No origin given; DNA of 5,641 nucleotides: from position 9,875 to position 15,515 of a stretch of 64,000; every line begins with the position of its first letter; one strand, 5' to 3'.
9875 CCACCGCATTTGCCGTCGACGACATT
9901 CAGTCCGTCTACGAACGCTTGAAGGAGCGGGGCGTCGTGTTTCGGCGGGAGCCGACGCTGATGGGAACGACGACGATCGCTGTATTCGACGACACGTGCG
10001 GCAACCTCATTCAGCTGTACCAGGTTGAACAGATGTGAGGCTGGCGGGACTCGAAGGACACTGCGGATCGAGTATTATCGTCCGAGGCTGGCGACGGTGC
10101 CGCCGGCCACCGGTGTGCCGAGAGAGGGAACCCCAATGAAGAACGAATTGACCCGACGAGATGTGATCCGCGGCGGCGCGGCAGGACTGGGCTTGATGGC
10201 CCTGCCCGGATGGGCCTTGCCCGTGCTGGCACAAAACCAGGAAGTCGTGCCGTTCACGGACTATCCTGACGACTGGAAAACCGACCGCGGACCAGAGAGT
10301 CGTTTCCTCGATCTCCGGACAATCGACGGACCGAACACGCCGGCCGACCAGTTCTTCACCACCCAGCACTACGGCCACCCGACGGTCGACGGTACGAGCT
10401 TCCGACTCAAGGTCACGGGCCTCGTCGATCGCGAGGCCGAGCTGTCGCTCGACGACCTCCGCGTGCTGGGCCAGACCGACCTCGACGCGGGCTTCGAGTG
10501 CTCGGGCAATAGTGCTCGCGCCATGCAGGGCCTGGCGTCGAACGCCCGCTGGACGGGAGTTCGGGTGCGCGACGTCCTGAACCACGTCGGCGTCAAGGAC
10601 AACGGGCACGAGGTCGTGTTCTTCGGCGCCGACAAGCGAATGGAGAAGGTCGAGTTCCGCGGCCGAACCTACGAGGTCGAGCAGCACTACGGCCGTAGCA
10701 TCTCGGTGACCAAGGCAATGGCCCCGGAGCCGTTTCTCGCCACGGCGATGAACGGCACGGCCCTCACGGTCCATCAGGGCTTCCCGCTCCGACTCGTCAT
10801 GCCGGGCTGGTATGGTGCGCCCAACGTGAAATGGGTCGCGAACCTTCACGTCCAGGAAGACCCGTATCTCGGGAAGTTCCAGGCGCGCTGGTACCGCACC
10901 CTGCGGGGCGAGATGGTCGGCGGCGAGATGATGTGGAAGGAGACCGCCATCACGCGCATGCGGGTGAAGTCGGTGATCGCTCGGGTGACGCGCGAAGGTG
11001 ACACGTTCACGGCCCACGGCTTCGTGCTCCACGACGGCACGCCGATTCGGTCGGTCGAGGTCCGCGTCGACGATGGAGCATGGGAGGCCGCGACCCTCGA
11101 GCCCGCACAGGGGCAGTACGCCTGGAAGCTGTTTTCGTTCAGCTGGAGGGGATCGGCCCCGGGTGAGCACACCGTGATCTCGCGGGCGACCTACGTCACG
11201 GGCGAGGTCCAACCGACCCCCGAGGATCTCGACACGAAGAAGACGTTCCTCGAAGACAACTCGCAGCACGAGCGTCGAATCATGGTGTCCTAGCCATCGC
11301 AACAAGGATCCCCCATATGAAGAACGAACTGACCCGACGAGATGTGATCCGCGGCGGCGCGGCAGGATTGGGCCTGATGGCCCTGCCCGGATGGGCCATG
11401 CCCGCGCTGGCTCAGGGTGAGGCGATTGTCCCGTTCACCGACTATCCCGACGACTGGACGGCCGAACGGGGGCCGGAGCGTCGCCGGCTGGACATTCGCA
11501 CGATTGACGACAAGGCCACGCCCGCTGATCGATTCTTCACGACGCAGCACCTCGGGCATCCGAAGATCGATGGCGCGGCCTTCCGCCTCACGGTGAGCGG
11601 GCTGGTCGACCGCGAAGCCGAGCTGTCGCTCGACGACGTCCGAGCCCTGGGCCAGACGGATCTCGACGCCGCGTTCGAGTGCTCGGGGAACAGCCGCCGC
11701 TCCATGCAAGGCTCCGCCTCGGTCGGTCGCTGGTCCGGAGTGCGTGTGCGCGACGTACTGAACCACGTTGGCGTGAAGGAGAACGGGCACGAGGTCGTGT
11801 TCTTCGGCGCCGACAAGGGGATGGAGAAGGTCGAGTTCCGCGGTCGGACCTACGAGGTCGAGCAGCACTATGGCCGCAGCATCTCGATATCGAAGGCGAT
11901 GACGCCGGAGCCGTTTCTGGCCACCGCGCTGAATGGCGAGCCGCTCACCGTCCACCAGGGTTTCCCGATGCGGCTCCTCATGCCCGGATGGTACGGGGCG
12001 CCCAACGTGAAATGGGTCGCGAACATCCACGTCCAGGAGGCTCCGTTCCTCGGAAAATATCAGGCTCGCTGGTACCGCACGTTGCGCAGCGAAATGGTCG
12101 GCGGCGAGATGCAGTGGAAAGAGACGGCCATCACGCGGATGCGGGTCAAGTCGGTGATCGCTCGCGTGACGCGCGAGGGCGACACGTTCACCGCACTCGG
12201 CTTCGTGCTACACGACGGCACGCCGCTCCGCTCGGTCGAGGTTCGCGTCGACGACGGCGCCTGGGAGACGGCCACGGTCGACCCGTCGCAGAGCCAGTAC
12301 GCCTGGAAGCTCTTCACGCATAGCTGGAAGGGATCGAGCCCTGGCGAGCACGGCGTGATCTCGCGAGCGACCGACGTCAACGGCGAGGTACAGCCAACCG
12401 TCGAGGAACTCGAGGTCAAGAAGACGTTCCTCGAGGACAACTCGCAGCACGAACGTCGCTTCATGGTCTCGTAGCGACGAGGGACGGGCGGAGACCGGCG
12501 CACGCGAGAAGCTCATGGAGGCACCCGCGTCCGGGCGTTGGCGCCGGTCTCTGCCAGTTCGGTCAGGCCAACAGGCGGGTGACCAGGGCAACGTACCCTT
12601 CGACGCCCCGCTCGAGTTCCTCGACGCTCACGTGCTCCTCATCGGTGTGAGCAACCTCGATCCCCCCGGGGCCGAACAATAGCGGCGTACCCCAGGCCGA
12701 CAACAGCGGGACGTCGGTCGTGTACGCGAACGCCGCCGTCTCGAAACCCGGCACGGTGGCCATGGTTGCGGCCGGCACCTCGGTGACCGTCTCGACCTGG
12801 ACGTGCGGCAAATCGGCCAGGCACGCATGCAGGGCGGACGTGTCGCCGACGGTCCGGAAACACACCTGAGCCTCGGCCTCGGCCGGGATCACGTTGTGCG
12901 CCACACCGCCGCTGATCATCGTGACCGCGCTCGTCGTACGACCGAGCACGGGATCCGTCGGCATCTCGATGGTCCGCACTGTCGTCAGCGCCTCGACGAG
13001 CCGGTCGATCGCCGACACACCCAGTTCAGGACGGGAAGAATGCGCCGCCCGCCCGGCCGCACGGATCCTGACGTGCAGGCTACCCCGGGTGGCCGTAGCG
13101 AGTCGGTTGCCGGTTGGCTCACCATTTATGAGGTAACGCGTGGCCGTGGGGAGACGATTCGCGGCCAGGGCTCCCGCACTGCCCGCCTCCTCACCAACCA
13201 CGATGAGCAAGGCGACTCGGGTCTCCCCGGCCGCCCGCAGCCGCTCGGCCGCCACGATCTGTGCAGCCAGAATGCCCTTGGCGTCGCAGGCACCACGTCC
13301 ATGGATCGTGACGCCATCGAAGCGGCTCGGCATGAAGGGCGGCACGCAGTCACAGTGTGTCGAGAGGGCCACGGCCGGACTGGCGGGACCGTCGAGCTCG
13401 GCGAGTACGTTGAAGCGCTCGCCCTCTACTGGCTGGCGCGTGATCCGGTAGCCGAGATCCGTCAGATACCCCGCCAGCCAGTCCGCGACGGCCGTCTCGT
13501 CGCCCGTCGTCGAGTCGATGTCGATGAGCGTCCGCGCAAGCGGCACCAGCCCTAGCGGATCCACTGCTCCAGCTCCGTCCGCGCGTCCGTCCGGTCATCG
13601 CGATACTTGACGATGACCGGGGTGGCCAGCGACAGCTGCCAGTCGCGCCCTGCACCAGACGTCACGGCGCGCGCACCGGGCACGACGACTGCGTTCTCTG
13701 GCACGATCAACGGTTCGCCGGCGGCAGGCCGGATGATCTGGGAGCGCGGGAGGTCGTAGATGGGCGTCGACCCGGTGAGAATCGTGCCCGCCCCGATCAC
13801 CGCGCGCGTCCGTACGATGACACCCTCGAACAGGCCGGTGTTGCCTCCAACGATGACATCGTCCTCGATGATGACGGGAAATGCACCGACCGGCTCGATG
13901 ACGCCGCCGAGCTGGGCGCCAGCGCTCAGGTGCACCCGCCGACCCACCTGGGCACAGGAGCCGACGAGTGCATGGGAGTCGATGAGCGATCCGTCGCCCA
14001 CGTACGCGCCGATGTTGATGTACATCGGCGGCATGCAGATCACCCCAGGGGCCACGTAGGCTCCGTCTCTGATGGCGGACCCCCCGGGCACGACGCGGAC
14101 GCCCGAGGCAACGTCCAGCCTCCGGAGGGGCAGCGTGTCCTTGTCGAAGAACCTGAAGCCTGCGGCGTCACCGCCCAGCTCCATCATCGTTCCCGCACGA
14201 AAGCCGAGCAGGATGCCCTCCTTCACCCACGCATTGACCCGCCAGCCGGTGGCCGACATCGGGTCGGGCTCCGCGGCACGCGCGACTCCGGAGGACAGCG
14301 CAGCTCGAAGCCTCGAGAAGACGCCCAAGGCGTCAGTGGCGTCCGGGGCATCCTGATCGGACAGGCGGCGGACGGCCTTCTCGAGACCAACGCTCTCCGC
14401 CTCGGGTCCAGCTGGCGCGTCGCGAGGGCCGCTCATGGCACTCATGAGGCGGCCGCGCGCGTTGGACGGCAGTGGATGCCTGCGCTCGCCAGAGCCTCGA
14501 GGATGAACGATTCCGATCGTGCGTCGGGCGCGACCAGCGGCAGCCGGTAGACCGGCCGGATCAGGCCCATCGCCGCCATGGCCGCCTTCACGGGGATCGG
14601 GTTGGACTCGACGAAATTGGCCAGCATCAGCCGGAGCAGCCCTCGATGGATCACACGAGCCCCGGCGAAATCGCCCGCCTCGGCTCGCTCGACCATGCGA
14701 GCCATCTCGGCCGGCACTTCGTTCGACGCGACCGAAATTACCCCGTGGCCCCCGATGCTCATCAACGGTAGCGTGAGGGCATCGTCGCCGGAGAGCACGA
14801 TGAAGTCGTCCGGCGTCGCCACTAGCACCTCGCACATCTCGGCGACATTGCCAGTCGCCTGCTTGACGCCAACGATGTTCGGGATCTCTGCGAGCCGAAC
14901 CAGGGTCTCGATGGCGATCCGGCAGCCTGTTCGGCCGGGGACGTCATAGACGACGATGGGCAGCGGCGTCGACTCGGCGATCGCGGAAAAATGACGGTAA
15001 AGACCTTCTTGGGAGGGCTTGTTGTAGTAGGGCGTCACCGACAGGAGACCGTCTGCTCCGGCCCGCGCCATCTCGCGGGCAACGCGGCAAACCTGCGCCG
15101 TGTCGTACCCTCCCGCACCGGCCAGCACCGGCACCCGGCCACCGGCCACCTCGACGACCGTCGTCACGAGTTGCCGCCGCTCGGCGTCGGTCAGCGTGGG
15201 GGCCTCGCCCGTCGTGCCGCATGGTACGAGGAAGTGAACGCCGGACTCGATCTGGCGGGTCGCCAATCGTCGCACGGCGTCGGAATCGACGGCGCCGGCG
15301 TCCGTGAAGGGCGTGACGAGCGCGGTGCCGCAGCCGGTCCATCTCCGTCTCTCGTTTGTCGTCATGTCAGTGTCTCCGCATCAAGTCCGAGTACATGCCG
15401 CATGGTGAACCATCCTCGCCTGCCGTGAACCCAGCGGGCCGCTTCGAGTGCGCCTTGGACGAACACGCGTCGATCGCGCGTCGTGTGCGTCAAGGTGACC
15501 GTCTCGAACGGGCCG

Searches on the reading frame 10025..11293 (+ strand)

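Call 55: search_protein_families(library=pfam, proteins=[window:10025-11293:+], max_evalue=0.0001)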
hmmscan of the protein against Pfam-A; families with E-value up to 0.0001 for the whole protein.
window:10025-11293:+ (422 aa): 1 family
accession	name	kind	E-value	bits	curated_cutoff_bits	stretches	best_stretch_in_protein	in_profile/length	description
PF00174.25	Oxidored_molyb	-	2.5e-42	144.7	24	1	115-281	1-165/169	Oxidoreductase molybdopterin binding domain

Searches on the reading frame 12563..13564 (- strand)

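Call 55: search_protein_families(library=pfam, proteins=[window:12563-13564:-], max_evalue=0.0001)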
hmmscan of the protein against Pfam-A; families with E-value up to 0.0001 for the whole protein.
window:12563-13564:- (333 aa): 2 families
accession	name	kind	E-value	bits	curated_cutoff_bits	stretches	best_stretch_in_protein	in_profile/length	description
PF01546.33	Peptidase_M20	-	1.3e-22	81.1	24.6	1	66-329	1-205/206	Peptidase family M20/M25/M40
PF07687.19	M20_dimer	-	3.2e-17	62.9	21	1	157-240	1-84/107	Peptidase dimerisation domain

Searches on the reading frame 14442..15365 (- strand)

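Call 53: search_protein_families(library=pfam, proteins=[window:14442-15365:-], max_evalue=0.001)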
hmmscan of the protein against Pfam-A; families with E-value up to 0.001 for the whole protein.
window:14442-15365:- (307 aa): 1 family
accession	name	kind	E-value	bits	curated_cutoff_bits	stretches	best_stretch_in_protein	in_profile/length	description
PF00701.28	DHDPS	-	5.6e-92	308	22.1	1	11-279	4-273/289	Dihydrodipicolinate synthetase family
